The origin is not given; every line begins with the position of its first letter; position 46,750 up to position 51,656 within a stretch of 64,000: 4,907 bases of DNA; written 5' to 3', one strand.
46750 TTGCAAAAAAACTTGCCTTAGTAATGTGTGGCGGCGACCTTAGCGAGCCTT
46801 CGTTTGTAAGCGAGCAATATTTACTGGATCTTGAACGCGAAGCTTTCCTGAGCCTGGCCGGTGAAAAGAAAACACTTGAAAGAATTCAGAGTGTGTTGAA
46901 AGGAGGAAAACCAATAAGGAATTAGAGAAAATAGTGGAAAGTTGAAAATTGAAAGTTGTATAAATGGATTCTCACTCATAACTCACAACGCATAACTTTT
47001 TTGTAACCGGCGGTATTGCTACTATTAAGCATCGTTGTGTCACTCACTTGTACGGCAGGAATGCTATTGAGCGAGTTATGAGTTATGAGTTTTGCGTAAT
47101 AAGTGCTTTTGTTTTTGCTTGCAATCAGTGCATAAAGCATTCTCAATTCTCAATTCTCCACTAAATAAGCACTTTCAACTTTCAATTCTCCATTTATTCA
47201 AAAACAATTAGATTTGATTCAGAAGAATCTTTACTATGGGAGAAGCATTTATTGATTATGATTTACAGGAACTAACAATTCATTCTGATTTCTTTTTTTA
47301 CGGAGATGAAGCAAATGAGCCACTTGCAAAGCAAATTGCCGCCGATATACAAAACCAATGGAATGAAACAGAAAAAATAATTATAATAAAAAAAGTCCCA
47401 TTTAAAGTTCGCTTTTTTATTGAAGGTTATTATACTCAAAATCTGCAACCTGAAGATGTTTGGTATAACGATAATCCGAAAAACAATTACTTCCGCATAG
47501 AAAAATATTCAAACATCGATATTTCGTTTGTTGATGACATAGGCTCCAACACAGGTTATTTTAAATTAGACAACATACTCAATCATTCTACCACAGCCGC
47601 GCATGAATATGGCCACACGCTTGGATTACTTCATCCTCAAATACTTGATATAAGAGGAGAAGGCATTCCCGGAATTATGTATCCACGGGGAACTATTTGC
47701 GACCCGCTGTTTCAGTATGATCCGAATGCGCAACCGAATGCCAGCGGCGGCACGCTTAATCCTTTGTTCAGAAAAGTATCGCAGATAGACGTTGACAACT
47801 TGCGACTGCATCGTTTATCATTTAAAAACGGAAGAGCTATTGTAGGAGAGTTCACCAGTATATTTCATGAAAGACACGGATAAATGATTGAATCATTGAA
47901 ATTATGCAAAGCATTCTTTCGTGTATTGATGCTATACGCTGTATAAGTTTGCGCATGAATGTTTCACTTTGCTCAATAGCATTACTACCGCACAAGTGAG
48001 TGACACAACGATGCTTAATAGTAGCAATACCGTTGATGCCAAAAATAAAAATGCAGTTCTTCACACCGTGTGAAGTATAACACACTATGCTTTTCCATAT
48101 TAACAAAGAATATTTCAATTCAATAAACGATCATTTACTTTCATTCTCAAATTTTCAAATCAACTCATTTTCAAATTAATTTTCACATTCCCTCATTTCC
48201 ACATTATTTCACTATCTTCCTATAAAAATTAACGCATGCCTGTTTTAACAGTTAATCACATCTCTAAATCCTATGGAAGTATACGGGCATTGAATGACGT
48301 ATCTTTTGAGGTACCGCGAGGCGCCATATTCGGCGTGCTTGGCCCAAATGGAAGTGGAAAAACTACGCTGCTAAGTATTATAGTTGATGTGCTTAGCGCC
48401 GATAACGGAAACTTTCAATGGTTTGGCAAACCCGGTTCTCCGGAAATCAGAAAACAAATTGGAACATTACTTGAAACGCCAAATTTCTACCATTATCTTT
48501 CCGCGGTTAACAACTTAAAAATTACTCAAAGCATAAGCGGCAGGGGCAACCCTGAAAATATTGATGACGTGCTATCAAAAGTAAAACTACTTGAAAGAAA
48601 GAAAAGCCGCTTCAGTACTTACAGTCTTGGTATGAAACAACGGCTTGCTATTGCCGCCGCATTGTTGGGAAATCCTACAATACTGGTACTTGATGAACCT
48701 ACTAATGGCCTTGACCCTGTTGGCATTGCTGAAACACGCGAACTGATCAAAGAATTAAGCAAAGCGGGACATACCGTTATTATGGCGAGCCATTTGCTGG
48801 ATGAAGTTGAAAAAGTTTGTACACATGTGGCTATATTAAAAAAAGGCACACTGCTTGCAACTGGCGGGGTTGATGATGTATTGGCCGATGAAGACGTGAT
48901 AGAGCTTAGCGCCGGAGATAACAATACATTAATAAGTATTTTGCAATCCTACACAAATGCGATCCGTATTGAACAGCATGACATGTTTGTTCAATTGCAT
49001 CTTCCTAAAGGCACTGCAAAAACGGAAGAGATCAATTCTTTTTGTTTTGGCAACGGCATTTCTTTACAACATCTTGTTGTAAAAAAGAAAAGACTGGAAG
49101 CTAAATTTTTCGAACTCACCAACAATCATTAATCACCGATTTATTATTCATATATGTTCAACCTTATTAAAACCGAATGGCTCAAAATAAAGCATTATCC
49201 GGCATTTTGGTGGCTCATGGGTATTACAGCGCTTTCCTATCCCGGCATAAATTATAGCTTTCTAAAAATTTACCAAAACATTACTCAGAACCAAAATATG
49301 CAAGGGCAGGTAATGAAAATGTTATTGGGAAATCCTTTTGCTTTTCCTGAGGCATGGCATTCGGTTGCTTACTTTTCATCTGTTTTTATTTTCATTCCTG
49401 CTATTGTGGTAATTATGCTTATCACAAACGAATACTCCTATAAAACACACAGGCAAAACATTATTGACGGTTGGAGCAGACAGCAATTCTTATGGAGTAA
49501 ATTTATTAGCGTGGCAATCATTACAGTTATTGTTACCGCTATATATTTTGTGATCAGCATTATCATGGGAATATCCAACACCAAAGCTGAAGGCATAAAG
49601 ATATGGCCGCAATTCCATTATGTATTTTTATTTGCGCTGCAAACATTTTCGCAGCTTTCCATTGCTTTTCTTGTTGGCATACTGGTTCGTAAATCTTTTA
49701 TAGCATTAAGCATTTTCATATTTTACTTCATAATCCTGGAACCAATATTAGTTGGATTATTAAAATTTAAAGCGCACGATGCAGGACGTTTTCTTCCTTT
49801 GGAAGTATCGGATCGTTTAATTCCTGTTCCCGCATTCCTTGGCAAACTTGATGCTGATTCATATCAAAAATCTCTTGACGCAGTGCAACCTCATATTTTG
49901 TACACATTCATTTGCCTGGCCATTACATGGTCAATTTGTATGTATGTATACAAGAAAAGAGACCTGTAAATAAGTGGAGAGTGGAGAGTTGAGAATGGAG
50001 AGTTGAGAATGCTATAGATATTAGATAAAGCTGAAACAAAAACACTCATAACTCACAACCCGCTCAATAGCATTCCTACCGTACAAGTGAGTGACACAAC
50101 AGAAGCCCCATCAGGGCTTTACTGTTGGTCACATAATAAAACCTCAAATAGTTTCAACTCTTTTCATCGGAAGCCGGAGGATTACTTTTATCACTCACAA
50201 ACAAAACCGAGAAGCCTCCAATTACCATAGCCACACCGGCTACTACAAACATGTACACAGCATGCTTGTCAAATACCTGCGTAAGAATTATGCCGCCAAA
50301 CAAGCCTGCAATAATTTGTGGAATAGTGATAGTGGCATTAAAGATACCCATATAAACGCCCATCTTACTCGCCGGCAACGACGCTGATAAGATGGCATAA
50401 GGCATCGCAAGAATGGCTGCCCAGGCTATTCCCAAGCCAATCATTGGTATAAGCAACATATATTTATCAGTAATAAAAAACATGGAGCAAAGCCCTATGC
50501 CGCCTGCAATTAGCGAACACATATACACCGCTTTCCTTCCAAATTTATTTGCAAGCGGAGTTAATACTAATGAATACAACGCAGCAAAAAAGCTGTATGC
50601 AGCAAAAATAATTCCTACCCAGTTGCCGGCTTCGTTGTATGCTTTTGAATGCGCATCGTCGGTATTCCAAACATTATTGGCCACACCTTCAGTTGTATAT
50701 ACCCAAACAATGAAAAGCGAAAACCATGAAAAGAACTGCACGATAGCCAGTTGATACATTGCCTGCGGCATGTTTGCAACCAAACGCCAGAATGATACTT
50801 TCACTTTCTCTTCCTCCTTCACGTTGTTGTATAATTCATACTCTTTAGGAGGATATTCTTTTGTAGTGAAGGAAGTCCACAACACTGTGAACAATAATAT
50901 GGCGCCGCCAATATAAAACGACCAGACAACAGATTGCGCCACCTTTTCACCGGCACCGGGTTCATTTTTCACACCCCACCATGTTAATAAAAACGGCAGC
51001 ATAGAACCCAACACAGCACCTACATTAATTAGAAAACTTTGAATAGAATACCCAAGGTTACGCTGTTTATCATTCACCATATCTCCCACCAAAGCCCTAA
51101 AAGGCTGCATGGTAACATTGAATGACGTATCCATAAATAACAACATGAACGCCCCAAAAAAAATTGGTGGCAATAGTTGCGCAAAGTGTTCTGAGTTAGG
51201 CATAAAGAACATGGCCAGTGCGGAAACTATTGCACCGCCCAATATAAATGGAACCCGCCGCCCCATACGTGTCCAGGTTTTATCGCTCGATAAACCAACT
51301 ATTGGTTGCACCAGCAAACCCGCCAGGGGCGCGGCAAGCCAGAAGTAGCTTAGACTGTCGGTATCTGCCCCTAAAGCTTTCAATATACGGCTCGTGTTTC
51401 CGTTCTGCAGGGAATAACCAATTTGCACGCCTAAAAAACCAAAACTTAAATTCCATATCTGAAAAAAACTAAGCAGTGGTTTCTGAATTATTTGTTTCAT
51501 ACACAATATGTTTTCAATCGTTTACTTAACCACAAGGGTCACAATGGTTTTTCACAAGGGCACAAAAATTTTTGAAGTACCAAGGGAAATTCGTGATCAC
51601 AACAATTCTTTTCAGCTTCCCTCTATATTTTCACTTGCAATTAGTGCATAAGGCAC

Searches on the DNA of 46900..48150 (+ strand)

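Call 36: search_dna_similar(query=window:46980-47090:+, collection=plasmids, mode=distant, max_evalue=0.01, max_rows=20)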
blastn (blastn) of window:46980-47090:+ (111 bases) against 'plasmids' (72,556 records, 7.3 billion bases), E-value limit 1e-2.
No match.

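Call 37: search_rna_families(source=window, start=46900, end=48150, threshold=evalue, max_evalue=1)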
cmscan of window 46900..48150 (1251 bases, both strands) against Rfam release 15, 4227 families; matches with E-value up to 1: 1.
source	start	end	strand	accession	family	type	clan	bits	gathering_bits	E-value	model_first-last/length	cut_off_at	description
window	46909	47016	+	RF01295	SCARNA7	Gene; snRNA; snoRNA; scaRNA;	-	13.5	65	0.87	1-330/330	no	Small Cajal body-specific RNA 7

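Call 52: build_rna_model(alignment_id=A2, structure=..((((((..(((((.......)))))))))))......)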
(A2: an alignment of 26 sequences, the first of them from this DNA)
Model R1 built from alignment A2 (26 sequences, 39 columns); structure: as given.
model positions 39; base pairs 11; branch points 0; effective number of sequences 26; information 1.01 bits per position. Calibrated on 0.2 Mb of random sequence (short: E-values are rough).
structure used (alignment columns):
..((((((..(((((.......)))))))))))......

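Call 53: search_with_rna_model(model_id=R1, sources=[L001, L002, L003, L004, L005, L006, L007, L008, L009, L010, L011, L012, L013, L014, L015, L016, L017, L018, L019, L020, L021, L022, L023, L024, L025, L026, L027, L028, L029, L030, L031, L032, L033, L034, L035, L036, L037, L038, L039, L040, L041, L042, L043, L044, L045, L046, L047, L048, L049, L050, L051, L052, L053, L054, L055, L056, L057, L058, L059, L060, L061, L062, L063, L064, L065, L066, L067, L068, L069, L070, L071, L072, L073, L074, L075, L076, L077, L078, L079, L080, L081, L082, L083, L084, L085, L086, L087, L088, L089, L090, L091, L092, L093, L094, L095, L096, L097, L098, L099, L100], max_evalue=0.01, make_alignment=true)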
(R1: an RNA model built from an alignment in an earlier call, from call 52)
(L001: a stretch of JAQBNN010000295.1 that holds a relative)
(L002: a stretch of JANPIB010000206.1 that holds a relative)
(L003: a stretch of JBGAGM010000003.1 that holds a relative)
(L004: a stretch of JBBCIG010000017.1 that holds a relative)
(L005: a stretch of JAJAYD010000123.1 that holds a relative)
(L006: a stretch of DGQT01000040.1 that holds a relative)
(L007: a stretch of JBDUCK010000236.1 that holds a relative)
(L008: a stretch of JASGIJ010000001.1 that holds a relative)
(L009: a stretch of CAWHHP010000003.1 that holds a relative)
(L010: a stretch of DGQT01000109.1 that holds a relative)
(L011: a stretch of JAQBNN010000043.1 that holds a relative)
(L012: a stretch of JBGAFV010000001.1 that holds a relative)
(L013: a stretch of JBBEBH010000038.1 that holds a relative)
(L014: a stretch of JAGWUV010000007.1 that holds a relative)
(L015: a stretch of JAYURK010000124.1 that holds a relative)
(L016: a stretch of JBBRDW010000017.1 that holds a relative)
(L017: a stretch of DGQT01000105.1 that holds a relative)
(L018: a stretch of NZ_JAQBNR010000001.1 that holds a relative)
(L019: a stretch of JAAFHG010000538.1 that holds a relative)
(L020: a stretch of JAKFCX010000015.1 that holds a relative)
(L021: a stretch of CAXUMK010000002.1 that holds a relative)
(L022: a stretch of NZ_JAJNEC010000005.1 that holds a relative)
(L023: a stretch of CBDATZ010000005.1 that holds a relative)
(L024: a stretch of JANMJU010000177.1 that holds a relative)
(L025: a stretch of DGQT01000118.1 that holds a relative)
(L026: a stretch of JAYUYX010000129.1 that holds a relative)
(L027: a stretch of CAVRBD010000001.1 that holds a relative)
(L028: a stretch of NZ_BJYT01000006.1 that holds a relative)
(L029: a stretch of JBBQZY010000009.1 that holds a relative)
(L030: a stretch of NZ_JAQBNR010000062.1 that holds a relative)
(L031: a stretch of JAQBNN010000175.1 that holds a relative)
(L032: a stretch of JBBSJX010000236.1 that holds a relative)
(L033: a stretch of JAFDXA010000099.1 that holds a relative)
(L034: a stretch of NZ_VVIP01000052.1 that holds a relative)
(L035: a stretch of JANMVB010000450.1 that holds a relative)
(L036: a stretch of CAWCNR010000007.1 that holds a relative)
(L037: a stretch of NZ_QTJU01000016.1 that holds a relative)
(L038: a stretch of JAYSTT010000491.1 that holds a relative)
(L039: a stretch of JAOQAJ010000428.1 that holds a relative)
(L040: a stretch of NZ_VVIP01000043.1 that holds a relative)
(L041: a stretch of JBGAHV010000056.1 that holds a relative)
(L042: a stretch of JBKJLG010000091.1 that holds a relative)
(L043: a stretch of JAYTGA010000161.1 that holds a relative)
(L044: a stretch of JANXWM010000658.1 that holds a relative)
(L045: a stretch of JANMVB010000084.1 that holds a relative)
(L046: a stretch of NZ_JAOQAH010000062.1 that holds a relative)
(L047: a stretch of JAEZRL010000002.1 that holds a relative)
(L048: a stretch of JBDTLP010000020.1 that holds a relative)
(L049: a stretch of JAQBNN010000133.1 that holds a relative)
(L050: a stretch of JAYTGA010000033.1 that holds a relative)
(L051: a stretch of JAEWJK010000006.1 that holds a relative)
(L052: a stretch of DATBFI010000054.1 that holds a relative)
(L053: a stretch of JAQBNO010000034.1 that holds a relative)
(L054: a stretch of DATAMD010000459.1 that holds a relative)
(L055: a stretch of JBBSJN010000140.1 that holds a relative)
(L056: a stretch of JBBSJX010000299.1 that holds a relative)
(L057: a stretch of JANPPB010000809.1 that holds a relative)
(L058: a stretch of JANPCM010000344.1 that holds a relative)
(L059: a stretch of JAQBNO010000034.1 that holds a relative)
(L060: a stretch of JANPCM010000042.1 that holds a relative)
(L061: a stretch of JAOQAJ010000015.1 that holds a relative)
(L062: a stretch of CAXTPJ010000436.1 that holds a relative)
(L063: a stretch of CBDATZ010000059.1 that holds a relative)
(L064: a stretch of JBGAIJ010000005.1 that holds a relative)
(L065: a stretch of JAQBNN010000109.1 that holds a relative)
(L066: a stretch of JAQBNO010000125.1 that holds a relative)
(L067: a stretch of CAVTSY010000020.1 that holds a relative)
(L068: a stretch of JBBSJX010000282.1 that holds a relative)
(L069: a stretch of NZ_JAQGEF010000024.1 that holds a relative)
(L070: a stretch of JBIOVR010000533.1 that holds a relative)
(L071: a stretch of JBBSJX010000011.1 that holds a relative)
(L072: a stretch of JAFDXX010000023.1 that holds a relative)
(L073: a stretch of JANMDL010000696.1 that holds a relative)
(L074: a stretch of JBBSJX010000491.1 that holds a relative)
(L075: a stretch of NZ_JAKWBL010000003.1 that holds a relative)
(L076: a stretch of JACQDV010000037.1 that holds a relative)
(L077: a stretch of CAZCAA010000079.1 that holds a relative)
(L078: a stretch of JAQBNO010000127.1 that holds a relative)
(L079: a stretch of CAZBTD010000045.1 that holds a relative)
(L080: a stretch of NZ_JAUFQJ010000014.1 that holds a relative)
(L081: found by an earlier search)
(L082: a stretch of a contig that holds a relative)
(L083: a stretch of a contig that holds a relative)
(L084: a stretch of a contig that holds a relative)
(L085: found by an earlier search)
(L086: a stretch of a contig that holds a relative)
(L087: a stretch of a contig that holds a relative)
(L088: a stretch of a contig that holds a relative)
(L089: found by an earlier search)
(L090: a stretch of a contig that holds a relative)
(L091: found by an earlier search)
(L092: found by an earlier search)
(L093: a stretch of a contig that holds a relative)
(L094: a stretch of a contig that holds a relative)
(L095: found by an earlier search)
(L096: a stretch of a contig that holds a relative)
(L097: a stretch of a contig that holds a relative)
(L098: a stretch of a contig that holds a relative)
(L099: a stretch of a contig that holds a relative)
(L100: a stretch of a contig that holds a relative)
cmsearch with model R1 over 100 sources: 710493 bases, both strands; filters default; matches with E-value up to 0.01: 72.
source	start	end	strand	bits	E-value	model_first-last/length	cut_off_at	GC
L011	948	986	+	44.9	5.1e-09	1-39/39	no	0.59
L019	2296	2334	-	42.5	2.3e-08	1-39/39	no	0.56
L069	177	214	-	41.6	4e-08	1-39/39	no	0.47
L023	241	278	-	39.6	1.4e-07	1-39/39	no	0.37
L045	4777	4814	-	39.5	1.5e-07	1-39/39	no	0.39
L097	3436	3474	+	39.2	1.9e-07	1-39/39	no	0.44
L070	4179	4217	-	37.2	6.2e-07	1-39/39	no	0.41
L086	4065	4102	+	36.8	8e-07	1-39/39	no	0.37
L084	2953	2991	+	36.7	8.8e-07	1-39/39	no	0.46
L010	4630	4668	-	34.1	4.6e-06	1-39/39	no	0.51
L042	1029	1066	-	33.5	6.3e-06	1-39/39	no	0.45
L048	636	673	-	33.2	7.7e-06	1-39/39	no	0.47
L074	2931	2968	+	32.9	9.5e-06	1-39/39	no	0.42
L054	1793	1830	+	32.3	1.4e-05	1-39/39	no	0.45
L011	5275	5312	+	31.9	1.8e-05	1-39/39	no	0.37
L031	2003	2040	-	31.6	2.1e-05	1-39/39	no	0.45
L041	7084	7121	+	31.5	2.3e-05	1-39/39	no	0.42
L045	452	489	+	31.4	2.4e-05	1-39/39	no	0.55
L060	5300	5337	-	31.2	2.7e-05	1-39/39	no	0.45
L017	5977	6014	+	31.1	2.8e-05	1-39/39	no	0.37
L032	1430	1466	-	31.1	3e-05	1-39/39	no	0.38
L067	7865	7903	-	30.9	3.3e-05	1-39/39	no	0.46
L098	2632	2669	+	30.5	4.2e-05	1-39/39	no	0.39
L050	833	870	-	30.4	4.5e-05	1-39/39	no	0.39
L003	4756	4793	+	30.2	5.1e-05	1-39/39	no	0.39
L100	3937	3974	-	30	5.9e-05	1-39/39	no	0.39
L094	7653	7690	-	29.9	6.1e-05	1-39/39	no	0.39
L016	1191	1230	+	29.9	6.2e-05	1-39/39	no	0.47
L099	1633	1670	-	29.6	7.5e-05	1-39/39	no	0.42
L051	1142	1179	+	29.6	7.6e-05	1-39/39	no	0.45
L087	869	906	+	29.1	0.0001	1-39/39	no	0.53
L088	2361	2398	-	28.8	0.00013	1-39/39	no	0.5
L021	1682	1719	-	28.3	0.00017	1-39/39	no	0.37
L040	1451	1490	-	27.5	0.00028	1-39/39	no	0.55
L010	7744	7781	+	27.4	0.00031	1-39/39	no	0.42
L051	7388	7426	-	27.2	0.00034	1-39/39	no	0.44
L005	3421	3458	+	26.9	0.00041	1-39/39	no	0.42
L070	442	479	-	26.8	0.00043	1-39/39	no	0.5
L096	5059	5095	+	26.7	0.00047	1-39/39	no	0.43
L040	7116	7155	-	26.4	0.00057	1-39/39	no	0.55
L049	3410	3448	-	26.3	0.00059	1-39/39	no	0.49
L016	4552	4590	+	26.3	0.0006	1-39/39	no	0.46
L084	441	478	-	26.3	0.00061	1-39/39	no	0.53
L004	5783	5821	-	26.1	0.00067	1-39/39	no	0.49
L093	268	306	+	25.9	0.00075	1-39/39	no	0.51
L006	4292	4331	-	25.8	0.00082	1-39/39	no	0.38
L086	283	319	+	25.7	0.00087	1-39/39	no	0.57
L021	7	44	+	25.5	0.00099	1-39/39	no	0.47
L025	3512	3548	+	25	0.0013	1-39/39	no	0.65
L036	7513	7551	+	24.9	0.0014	1-39/39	no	0.41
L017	3824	3862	+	24.8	0.0015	1-39/39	no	0.41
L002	2820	2858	-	24.8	0.0016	1-39/39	no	0.44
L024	6542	6579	+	24.7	0.0016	1-39/39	no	0.42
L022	733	769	+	24.7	0.0017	1-39/39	no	0.68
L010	1788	1827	-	24.6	0.0018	1-39/39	no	0.45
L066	6296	6334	-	24.5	0.0019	1-39/39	no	0.41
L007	2905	2942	-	24.2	0.0022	1-39/39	no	0.32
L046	811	882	-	23.9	0.0026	1-39/39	no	0.38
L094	205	242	-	23.5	0.0034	1-39/39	no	0.37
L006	1694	1733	-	23.5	0.0035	1-39/39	no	0.32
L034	2718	2756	+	23.3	0.004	1-39/39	no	0.49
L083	456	492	-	23.2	0.0041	1-39/39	no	0.54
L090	7557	7594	+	23.2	0.0042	1-39/39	no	0.5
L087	2744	2781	+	23.1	0.0045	1-39/39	no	0.47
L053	1597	1635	-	23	0.0047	1-39/39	no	0.49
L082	7074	7111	+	22.9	0.0049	1-39/39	no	0.37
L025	6817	6855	+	22.9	0.0049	1-39/39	no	0.49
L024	68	104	-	22.7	0.0058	1-39/39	no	0.46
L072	3406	3444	-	22.6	0.006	1-39/39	no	0.28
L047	4629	4666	-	22.2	0.0076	1-39/39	no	0.42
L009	2486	2522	-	22.2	0.0078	1-39/39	no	0.41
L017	498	535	+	21.9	0.0093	1-39/39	no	0.61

Alignment A3: 72 matches aligned to the model, 85 columns, each read 5' to 3' on its own strand. Consensus structure (alignment columns), stored with it:
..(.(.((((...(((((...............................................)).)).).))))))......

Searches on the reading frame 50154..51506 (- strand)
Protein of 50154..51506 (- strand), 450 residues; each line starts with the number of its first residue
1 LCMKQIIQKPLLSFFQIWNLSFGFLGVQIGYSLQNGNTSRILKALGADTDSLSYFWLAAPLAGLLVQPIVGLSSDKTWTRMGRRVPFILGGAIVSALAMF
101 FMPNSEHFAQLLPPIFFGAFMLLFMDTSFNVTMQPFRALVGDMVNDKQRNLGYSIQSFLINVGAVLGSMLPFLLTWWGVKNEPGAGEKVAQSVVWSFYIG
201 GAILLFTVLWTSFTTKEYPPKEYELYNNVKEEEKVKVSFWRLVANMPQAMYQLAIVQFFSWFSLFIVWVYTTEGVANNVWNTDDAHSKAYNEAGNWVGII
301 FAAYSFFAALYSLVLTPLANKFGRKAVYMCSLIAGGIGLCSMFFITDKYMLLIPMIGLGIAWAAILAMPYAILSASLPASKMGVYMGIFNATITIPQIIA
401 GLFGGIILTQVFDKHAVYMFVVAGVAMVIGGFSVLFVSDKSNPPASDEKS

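Call 69: search_protein_families(library=pfam, proteins=[window:50154-51506:-], max_evalue=0.00001)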
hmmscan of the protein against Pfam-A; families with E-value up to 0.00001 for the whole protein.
window:50154-51506:- (450 aa): 3 families
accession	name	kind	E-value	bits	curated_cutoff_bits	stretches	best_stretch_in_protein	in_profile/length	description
PF07690.21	MFS_1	-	8.7e-33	114.1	33.4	2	253-445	1-181/347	Major Facilitator Superfamily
PF13347.12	MFS_2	-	2.2e-19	69.8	27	1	46-409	29-378/427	MFS/sugar transport protein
PF00083.30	Sugar_tr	-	1.5e-06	27.8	22.3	0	286-432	37-183/452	Sugar (and other) transporter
